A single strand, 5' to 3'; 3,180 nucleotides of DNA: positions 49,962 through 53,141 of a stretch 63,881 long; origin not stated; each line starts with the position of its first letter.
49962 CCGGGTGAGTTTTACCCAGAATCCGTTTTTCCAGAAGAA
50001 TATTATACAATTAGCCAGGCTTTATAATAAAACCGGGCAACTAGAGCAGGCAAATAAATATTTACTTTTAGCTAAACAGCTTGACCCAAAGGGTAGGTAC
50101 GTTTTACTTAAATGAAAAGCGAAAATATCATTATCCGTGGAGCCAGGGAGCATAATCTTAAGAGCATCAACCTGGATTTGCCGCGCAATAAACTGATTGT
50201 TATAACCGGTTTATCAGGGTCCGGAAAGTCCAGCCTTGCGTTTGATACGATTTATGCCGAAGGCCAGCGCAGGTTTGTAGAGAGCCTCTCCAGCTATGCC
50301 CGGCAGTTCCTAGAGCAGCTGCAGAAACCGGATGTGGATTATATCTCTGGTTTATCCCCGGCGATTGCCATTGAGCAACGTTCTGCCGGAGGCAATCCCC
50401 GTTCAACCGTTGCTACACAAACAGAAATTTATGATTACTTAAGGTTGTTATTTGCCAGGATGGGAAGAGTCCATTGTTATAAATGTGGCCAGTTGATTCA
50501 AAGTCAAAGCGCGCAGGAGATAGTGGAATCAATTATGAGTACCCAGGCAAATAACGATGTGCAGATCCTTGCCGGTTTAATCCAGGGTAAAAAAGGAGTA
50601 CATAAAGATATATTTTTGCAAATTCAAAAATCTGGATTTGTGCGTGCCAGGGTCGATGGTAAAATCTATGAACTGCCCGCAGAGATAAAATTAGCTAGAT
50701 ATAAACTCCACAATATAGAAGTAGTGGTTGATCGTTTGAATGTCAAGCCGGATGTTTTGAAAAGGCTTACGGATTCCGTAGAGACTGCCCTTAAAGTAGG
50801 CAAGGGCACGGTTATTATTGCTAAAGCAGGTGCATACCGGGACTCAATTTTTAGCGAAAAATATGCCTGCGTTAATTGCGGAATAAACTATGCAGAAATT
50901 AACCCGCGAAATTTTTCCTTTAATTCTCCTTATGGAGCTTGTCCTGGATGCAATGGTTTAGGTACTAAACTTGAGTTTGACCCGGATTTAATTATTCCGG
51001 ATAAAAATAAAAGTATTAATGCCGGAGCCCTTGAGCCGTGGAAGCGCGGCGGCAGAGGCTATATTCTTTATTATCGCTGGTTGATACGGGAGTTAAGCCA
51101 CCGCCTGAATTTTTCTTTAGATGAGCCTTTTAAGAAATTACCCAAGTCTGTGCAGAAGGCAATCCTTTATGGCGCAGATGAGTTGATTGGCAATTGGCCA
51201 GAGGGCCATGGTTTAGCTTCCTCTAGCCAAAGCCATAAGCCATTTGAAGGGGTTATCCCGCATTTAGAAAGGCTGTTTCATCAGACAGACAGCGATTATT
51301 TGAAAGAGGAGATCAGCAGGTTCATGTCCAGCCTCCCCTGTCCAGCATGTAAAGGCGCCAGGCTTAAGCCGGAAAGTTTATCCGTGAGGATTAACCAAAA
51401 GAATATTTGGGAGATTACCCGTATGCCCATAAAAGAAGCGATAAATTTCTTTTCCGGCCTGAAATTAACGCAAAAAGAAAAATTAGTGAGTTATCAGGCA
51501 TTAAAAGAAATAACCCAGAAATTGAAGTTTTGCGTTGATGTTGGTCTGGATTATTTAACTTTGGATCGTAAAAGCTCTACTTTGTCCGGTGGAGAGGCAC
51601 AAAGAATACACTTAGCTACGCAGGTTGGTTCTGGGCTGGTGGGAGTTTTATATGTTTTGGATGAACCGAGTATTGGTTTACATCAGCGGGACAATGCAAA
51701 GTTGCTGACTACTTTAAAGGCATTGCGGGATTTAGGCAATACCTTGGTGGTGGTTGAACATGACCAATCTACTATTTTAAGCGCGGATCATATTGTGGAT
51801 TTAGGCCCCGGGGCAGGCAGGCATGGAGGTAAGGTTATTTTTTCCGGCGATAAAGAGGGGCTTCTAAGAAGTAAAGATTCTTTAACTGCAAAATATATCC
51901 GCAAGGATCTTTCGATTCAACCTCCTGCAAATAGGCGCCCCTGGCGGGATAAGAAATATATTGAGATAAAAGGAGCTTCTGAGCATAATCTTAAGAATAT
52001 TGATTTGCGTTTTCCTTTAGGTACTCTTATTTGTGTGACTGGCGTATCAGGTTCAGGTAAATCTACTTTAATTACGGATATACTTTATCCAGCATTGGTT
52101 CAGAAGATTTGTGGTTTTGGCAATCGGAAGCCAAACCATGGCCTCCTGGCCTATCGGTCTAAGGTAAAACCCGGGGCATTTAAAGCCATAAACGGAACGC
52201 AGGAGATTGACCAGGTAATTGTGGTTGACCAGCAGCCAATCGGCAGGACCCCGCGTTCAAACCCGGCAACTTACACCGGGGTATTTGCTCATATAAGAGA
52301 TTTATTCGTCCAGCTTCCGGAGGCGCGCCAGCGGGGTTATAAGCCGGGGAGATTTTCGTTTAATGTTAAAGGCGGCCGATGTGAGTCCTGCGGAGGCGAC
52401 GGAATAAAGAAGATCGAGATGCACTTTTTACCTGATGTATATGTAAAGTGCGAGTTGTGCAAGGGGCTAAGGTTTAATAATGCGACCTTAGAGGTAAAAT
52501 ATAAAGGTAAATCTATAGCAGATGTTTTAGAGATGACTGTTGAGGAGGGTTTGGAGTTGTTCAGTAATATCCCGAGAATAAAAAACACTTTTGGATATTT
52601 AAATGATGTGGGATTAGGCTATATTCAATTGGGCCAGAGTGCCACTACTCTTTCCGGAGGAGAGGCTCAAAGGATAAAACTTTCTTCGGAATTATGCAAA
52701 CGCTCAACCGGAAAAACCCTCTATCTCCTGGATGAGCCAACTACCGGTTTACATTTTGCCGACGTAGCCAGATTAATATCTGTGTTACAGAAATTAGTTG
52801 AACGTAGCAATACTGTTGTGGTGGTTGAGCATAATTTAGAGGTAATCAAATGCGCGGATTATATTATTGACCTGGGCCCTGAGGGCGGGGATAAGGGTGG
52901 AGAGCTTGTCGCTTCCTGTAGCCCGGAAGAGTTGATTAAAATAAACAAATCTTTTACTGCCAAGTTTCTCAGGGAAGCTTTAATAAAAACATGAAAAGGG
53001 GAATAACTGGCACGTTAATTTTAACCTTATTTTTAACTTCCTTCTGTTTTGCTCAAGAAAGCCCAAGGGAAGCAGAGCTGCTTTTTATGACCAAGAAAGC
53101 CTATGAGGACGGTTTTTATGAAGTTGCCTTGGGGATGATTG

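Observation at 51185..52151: Two copies of the same palindromic element in opposite orientations inside uvrA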

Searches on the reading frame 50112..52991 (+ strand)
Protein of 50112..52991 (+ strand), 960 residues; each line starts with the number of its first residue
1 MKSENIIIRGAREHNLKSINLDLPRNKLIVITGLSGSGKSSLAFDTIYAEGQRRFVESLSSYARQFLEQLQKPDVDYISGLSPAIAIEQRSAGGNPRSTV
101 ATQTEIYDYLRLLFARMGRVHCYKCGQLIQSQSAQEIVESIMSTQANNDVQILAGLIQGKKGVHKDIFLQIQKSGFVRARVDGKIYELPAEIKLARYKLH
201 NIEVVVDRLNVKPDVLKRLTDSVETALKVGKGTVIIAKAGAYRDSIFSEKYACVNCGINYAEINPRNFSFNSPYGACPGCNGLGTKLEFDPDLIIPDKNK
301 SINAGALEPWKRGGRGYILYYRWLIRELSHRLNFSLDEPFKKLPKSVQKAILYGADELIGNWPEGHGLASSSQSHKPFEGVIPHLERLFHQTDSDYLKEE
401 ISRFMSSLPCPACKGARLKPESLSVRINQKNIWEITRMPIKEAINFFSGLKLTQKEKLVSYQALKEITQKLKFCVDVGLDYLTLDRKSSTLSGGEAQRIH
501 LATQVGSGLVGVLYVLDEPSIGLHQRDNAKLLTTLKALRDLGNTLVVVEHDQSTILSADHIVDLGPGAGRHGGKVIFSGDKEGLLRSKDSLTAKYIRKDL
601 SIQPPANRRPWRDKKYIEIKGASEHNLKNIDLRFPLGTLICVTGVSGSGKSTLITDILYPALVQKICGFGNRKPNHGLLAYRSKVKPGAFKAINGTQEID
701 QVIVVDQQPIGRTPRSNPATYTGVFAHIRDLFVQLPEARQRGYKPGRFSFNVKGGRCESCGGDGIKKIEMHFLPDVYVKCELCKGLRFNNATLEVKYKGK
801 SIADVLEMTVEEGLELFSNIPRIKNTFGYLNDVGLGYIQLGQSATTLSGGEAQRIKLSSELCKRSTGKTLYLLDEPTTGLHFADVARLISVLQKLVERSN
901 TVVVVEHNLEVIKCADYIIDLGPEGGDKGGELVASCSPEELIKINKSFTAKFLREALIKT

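Call 8: search_solved_structures(query=window:50112-52991:+, show_alignments=2)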
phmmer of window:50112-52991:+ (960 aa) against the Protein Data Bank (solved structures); distinct sequences matched with E-value up to 0.001: 278 (the best 60 are shown).
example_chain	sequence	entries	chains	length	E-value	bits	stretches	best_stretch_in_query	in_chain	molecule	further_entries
9gxk_A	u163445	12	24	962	0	1181.7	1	1-957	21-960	UvrABC system protein A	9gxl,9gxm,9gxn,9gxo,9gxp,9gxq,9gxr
9gxw_A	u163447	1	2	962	0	1179.1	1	1-957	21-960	UvrABC system protein A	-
9gxu_A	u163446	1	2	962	0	1179.1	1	1-957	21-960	UvrABC system protein A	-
2r6f_A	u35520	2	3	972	0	1165.9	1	4-957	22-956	Excinuclease ABC subunit A | Excinuclease ABC, A subunit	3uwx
3zqj_A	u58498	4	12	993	0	1100.8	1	4-956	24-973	UVRABC SYSTEM PROTEIN A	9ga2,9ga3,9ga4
9ga5_A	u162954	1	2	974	0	1100.7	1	4-956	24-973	UvrABC system protein A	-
3pih_A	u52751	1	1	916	0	1050.1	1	5-956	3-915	UvrABC system protein A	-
3ux8_A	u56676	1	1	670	1.4e-261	873.9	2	428-957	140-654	Excinuclease ABC, A subunit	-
6n9l_A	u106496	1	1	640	1.6e-246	824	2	426-956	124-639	UvrABC system protein A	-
2vf7_A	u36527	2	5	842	2.7e-196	657.8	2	261-957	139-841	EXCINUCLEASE ABC, SUBUNIT A. | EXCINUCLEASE ABC SUBUNIT A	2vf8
7sh1_A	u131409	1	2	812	5.8e-140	471.4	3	270-655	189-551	Excinuclease ABC subunit UvrA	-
3fpn_A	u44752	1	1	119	7.6e-21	77.2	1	134-240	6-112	Geobacillus stearothermophilus UvrA interaction domain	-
4dfc_B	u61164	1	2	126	1e-17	66.8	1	133-238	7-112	UvrABC system protein A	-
3j15_B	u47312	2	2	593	7.5e-14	54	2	484-609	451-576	ABC transporter ATP-binding protein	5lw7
3bk7_A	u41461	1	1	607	8.2e-14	53.9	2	484-609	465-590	ABC transporter ATP-binding protein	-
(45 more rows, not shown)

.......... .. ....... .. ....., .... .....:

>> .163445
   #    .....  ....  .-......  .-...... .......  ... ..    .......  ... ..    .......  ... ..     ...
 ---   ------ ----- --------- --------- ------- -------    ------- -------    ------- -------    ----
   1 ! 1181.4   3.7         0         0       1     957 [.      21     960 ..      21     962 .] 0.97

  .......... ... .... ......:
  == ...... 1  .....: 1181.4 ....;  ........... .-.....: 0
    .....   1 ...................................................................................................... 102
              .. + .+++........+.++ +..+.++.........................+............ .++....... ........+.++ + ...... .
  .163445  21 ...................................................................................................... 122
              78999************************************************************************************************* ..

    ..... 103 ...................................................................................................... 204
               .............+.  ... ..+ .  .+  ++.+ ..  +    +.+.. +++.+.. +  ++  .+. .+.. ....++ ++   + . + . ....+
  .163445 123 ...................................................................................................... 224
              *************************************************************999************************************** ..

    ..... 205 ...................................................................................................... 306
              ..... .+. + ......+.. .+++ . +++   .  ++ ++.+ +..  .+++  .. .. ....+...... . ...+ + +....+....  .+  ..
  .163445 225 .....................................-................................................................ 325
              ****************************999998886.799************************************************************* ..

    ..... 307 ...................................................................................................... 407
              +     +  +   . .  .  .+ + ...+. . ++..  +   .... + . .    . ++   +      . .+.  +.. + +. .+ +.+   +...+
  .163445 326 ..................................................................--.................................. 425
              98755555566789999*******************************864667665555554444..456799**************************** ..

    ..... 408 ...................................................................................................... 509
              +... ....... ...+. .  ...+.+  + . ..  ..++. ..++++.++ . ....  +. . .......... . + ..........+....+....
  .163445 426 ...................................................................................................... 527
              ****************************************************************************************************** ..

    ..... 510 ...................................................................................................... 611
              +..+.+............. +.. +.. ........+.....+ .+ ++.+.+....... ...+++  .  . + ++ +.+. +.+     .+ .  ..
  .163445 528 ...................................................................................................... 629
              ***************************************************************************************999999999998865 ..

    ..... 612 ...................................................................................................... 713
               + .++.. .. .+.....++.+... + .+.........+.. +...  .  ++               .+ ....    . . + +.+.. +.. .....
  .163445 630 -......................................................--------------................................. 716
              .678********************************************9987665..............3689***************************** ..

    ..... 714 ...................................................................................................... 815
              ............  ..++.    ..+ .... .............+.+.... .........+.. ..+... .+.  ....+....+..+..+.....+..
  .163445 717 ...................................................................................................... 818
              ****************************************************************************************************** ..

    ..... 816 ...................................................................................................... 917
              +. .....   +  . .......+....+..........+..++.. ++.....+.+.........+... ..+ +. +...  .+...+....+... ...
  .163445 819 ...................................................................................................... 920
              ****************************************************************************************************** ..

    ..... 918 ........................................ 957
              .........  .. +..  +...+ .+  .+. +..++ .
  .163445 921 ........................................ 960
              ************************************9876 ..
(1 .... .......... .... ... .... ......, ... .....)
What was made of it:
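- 50112..52994 (+): uvrA coding sequence (960 aa), host of two element copies. Full-length match to UvrA structures 9gxk and 2r6f, E=0 (call 8).
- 52109..52154 (-): Element copy 'uvrA site C', reverse orientation, frame opp/0, peptide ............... The 42 nt absent from empty alleles are 52110-52151. SL1 is 52140-52151 and SL2 is 52112-52138. 14-aa gap against 9gxk (call 8).
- Checked: The forward copy looks length-neutral against distant UvrAs (call 8).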

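Call 17: find_homologous_proteins(query=window:50112-52991:+, max_evalue=1e-100)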
Query window:50112-52991:+ (960 aa): 8000 proteins with E <= 1e-100 among 8000 candidates; the best 120 are listed.
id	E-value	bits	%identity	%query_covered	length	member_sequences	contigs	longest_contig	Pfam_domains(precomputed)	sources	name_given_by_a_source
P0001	0.0e+0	2184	100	100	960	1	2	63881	PF17760.7,PF17755.7,PF00005.34,PF13555.13,PF20703.4,PF02463.26,PF13304.13,PF13191.13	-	-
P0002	0.0e+0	1958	90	100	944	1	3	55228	PF17760.7,PF17755.7,PF00005.34,PF13555.13,PF20703.4,PF02463.26,PF13481.13,PF13304.13,PF13191.13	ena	-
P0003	0.0e+0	1938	90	100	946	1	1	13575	PF17760.7,PF17755.7,PF00005.34,PF13555.13,PF20703.4,PF13238.13,PF02463.26,PF13481.13,PF13191.13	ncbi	ncbi:MAG: excinuclease ABC subunit UvrA [Candidatus Omnitrophota bacterium]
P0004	0.0e+0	1924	89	100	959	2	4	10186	PF17760.7,PF17755.7,PF00005.34,PF13555.13,PF20703.4,PF02463.26,PF13191.13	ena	-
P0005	0.0e+0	1909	89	100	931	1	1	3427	PF17760.7,PF17755.7,PF00005.34,PF13555.13,PF20703.4,PF02463.26,PF13481.13,PF13191.13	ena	-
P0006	0.0e+0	1907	89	100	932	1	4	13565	PF17760.7,PF17755.7,PF00005.34,PF13476.13,PF13555.13,PF20703.4,PF02463.26,PF13481.13,PF20720.4,PF13191.13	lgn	-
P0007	0.0e+0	1905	89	100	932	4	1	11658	PF17760.7,PF17755.7,PF00005.34,PF13555.13,PF20703.4,PF02463.26,PF13481.13,PF13304.13,PF13191.13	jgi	-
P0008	0.0e+0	1900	89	100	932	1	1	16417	PF17760.7,PF17755.7,PF00005.34,PF13555.13,PF20703.4,PF02463.26,PF13304.13,PF13191.13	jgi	-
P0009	0.0e+0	1900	89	100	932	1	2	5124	PF17760.7,PF17755.7,PF00005.34,PF13476.13,PF13555.13,PF20703.4,PF02463.26,PF13481.13,PF13191.13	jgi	-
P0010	0.0e+0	1899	89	100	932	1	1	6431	PF17760.7,PF17755.7,PF00005.34,PF13476.13,PF13555.13,PF20703.4,PF02463.26,PF13481.13,PF13191.13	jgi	-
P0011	0.0e+0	1894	89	100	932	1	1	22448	PF17760.7,PF17755.7,PF00005.34,PF13476.13,PF13555.13,PF20703.4,PF02463.26,PF13481.13,PF13191.13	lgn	-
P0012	0.0e+0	1893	88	100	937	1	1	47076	PF17760.7,PF17755.7,PF00005.34,PF13555.13,PF20703.4,PF02463.26,PF13304.13,PF13191.13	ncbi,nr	ncbi:MAG: excinuclease ABC subunit UvrA [Candidatus Omnitrophica bacterium]|nr:excinuclease ABC subu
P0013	0.0e+0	1892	89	100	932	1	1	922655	PF17760.7,PF17755.7,PF00005.34,PF13555.13,PF20703.4,PF02463.26,PF13481.13,PF13191.13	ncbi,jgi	ncbi:MAG: excinuclease ABC subunit UvrA [Candidatus Omnitrophota bacterium]|jgi:excinuclease ABC sub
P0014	0.0e+0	1891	89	100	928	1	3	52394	PF17760.7,PF17755.7,PF00005.34,PF13476.13,PF13555.13,PF20703.4,PF02463.26,PF13481.13,PF13304.13,PF13191.13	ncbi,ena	-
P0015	0.0e+0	1889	89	100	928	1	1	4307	PF17760.7,PF17755.7,PF00005.34,PF13476.13,PF13555.13,PF20703.4,PF02463.26,PF13481.13,PF13304.13,PF13191.13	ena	-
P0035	0.0e+0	1809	82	100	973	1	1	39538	PF17760.7,PF17755.7,PF00005.34,PF13555.13,PF20703.4,PF02463.26,PF13481.13,PF13304.13,PF13191.13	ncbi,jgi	jgi:excinuclease ABC subunit A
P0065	0.0e+0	1741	81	100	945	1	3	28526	PF17760.7,PF17755.7,PF00005.34,PF13555.13,PF20703.4,PF02463.26,PF13481.13,PF13191.13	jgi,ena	-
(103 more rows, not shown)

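Call 19: find_encoding_contigs(protein=P0013, flank=10000, max_places=1)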
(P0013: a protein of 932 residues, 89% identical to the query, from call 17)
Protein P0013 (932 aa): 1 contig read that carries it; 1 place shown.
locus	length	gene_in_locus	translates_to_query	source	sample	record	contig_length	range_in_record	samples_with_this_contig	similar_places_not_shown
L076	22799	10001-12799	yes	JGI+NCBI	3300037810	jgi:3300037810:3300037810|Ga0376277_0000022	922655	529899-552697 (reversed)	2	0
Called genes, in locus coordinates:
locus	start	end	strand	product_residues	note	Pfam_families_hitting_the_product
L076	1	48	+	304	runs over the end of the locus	PF02729:OTCace_N, PF00185:OTCace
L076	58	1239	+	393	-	PF00764:Arginosuc_synth, PF20979:Arginosuc_syn_C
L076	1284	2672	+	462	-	PF00206:Lyase_1, PF14698:ASL_C2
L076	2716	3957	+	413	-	PF00278:Orn_DAP_Arg_deC, PF02784:Orn_Arg_deC_N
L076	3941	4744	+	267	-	PF01678:DAP_epimerase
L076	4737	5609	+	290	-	PF00701:DHDPS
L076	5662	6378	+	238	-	PF01113:DapB_N, PF05173:DapB_C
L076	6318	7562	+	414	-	PF00155:Aminotran_1_2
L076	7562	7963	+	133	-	PF01288:HPPK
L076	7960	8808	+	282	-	PF02569:Pantoate_ligase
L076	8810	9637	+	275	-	PF01408:GFO_IDH_MocA (weak), PF03447:NAD_binding_3, PF01958:Asp_DH_C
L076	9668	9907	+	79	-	-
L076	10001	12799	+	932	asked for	PF00005:ABC_tran (faint), PF02463:SMC_N (faint), PF13191:AAA_16 (faint), PF13481:AAA_25 (faint), PF13555:AAA_29 (faint), PF20703:nSTAND1 (faint), PF17760:UvrA_inter, PF17755:UvrA_DNA-bind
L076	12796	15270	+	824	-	PF09976:TPR_21 (faint), PF12895:ANAPC3 (faint), PF13512:TPR_18 (faint), PF25058:ARM_TT21 (faint), PF13174:TPR_6 (faint), PF13525:YfiO, PF13414:TPR_11, PF14559:TPR_19 (weak), +17 more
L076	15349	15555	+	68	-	PF10771:DUF2582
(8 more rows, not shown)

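Call 20: find_encoding_contigs(protein=P0002, flank=10000, max_places=1)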
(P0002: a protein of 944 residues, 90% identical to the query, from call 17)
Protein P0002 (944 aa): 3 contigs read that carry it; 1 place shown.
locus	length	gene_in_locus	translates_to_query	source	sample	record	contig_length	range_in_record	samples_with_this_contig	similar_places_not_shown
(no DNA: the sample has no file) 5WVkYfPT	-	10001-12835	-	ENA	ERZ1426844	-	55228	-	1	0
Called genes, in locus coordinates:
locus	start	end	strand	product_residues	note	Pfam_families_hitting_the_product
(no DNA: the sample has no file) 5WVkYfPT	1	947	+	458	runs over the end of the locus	PF00206:Lyase_1, PF14698:ASL_C2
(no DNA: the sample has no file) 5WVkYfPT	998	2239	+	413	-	PF00278:Orn_DAP_Arg_deC, PF02784:Orn_Arg_deC_N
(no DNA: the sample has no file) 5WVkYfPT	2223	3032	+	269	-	PF01678:DAP_epimerase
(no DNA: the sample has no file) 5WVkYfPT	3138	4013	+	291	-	PF00701:DHDPS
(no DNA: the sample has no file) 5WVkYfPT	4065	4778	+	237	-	PF01113:DapB_N, PF05173:DapB_C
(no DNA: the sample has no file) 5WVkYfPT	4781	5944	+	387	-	PF00155:Aminotran_1_2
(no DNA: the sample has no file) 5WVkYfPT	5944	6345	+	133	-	PF01288:HPPK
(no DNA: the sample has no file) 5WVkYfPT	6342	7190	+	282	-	PF02569:Pantoate_ligase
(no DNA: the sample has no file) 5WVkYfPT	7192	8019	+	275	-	PF01408:GFO_IDH_MocA (weak), PF03447:NAD_binding_3, PF01958:Asp_DH_C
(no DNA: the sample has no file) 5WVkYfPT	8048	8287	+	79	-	-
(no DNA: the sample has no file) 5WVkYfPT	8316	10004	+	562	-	PF07719:TPR_2 (faint), PF13428:TPR_14 (faint), PF13431:TPR_17 (faint), PF14559:TPR_19 (faint), PF12569:NatA_aux_su (faint)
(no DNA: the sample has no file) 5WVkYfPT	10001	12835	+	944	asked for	PF00005:ABC_tran (faint), PF02463:SMC_N (faint), PF13191:AAA_16 (faint), PF13304:AAA_21 (faint), PF13481:AAA_25 (faint), PF13555:AAA_29 (faint), PF17760:UvrA_inter, PF17755:UvrA_DNA-bind, +1 more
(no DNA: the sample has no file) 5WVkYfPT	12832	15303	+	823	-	PF13424:TPR_12 (weak), PF13174:TPR_6 (weak), PF13432:TPR_16 (weak), PF13525:YfiO (weak), PF13432:TPR_16 (weak), PF13525:YfiO, PF13424:TPR_12 (weak), PF14559:TPR_19 (weak), +19 more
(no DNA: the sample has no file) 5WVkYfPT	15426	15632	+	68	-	PF10771:DUF2582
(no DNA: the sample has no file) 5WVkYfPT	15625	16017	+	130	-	-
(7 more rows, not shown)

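Call 64: find_encoding_contigs(protein=P0035, flank=10000, max_places=1)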
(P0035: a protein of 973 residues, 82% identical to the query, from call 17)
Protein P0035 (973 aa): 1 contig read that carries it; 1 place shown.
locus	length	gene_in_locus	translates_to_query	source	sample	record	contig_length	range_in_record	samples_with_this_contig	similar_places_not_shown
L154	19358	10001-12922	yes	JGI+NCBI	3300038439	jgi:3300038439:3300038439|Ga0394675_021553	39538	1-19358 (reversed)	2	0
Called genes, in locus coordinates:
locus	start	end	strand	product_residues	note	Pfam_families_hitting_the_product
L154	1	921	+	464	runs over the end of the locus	PF00206:Lyase_1, PF14698:ASL_C2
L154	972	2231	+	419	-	PF00278:Orn_DAP_Arg_deC, PF02784:Orn_Arg_deC_N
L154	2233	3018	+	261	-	PF01678:DAP_epimerase, PF26317:CntK_N (faint), PF01678:DAP_epimerase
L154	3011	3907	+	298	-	PF00701:DHDPS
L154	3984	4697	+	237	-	PF01113:DapB_N, PF05173:DapB_C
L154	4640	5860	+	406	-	PF00155:Aminotran_1_2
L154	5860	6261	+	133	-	PF01288:HPPK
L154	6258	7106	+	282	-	PF02569:Pantoate_ligase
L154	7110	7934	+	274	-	PF03447:NAD_binding_3, PF01958:Asp_DH_C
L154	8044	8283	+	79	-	-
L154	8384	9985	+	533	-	PF14559:TPR_19 (faint), PF00515:TPR_1 (faint), PF07719:TPR_2 (faint), PF13174:TPR_6 (faint), PF13181:TPR_8 (faint)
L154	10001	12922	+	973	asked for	PF00005:ABC_tran (faint), PF02463:SMC_N (faint), PF13191:AAA_16 (faint), PF13304:AAA_21 (faint), PF13481:AAA_25 (faint), PF13555:AAA_29 (faint), PF17760:UvrA_inter, PF17755:UvrA_DNA-bind, +1 more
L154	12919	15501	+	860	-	PF09976:TPR_21 (faint), PF10602:RPN7 (faint), PF13174:TPR_6 (faint), PF17874:TPR_MalT (faint), PF21545:T7SS_EccA1_N (faint), PF13432:TPR_16 (weak), PF12895:ANAPC3, PF13525:YfiO (weak), +13 more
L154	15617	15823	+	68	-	PF10771:DUF2582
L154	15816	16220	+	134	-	-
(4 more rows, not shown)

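Call 65: find_encoding_contigs(protein=P0065, flank=300, max_places=1)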
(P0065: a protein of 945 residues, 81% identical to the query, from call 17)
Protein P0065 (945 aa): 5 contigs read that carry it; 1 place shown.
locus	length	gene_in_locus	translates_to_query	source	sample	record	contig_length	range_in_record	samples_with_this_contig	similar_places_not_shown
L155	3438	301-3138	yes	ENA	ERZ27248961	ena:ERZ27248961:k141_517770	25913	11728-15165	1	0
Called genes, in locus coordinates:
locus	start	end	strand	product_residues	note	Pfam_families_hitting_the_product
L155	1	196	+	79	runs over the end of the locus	-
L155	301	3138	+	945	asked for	PF00005:ABC_tran (faint), PF02463:SMC_N (faint), PF13191:AAA_16 (faint), PF13481:AAA_25 (faint), PF13555:AAA_29 (faint), PF20703:nSTAND1 (faint), PF17760:UvrA_inter, PF17755:UvrA_DNA-bind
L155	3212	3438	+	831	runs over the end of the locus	PF12895:ANAPC3 (faint), PF14559:TPR_19 (faint), PF09976:TPR_21 (faint), PF10602:RPN7 (faint), PF13181:TPR_8 (faint), PF13174:TPR_6 (weak), PF13432:TPR_16 (weak), PF13525:YfiO, +11 more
